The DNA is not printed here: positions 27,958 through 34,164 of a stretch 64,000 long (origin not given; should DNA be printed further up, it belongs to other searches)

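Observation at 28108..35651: Sec-signal RHS polymorphic toxin with Gly/Ala-zipper tip and a trailing array of immunity-type genes and fragments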

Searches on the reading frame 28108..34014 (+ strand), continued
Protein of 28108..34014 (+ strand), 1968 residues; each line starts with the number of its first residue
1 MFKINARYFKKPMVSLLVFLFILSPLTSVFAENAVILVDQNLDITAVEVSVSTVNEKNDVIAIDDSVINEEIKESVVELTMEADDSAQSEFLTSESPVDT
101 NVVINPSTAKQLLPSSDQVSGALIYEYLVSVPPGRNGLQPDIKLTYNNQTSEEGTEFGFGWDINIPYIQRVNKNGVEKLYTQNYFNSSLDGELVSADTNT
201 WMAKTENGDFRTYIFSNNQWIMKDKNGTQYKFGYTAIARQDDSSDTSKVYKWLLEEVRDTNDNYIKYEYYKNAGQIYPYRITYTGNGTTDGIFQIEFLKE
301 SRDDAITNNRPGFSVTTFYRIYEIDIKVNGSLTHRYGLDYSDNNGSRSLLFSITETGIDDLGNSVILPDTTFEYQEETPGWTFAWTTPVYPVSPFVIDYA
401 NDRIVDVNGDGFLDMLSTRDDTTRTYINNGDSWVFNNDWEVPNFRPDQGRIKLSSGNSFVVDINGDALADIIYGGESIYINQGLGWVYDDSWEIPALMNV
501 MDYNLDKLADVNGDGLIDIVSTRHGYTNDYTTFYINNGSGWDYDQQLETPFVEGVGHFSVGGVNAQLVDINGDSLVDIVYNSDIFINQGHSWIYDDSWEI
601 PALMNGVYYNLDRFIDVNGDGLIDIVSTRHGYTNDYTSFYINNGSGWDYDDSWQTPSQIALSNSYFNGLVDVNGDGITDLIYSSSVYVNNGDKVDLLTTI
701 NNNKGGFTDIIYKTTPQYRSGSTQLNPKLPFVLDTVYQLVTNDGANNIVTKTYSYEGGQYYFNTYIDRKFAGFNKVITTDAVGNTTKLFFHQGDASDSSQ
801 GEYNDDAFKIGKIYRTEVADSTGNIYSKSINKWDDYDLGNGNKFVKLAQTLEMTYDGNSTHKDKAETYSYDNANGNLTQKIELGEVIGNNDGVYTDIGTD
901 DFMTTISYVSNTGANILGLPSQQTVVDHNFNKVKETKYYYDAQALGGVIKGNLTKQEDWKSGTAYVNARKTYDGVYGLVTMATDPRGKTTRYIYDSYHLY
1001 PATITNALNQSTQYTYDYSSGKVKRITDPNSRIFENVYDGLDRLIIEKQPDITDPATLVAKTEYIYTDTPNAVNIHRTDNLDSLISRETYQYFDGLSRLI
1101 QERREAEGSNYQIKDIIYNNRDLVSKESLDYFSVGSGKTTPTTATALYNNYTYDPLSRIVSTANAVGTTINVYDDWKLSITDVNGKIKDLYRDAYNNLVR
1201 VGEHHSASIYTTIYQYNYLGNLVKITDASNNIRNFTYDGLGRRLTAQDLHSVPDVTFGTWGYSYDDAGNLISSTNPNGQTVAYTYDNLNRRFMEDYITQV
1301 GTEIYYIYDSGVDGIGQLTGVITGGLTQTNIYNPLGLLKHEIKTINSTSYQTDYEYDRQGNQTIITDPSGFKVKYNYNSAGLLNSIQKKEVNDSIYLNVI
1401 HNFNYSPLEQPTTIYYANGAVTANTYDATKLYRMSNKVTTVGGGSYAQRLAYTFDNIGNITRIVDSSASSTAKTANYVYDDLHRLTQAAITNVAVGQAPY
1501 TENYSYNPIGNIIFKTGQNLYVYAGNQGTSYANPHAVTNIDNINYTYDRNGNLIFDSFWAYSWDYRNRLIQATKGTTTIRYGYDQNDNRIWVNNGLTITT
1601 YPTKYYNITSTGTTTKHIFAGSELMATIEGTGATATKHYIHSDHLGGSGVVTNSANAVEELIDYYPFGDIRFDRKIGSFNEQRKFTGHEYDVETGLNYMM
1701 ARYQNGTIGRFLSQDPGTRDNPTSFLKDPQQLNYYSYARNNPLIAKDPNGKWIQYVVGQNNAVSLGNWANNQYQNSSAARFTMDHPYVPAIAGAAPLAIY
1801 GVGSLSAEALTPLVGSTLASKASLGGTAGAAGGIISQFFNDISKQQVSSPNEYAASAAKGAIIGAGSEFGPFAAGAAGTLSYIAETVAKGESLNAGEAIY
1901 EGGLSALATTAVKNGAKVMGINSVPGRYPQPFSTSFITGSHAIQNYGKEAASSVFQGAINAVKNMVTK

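Call 47: search_solved_structures(query=window:28108-34011:+, max_evalue=0.00001)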
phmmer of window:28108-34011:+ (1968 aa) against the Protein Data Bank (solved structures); distinct sequences matched with E-value up to 0.00001: 7.
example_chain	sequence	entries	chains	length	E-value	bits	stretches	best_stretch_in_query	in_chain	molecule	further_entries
8h8a_A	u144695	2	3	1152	1.5e-10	42.5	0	1214-1364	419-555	Putative Rhs-family protein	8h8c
7q97_A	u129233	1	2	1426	3.8e-10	41.1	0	1176-1387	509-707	Rhs family protein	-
8h8b_A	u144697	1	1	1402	6.8e-10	40.3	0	1206-1363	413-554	Putative Rhs-family protein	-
8cp6_B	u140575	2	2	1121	1.5e-09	39.1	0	1213-1294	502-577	Toxin protein Tse5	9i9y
9c4k_P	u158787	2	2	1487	1.1e-06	29.5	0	306-783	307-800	Toxin subunit YenB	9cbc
4igl_A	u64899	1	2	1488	1.1e-06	29.5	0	306-783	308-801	YenB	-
5kis_A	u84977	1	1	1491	1.2e-06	29.5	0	306-783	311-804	YenB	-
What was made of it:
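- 28468..30465 (+): TcB-like half: SpvB domain, FG-GAP beta-propeller, TcdB_toxin_midN (aa 121-786). Residues 306-783 align to YenB 307-800 (call 47).
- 30466..33096 (+): YD/RHS repeat shell (aa ~787-1663). Matches the Rhs cages 8h8a, 7q97 and Tse5 8cp6 (call 47).
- On RHS/YD polymorphic toxin: Matches to Rhs cage structures (call 47).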
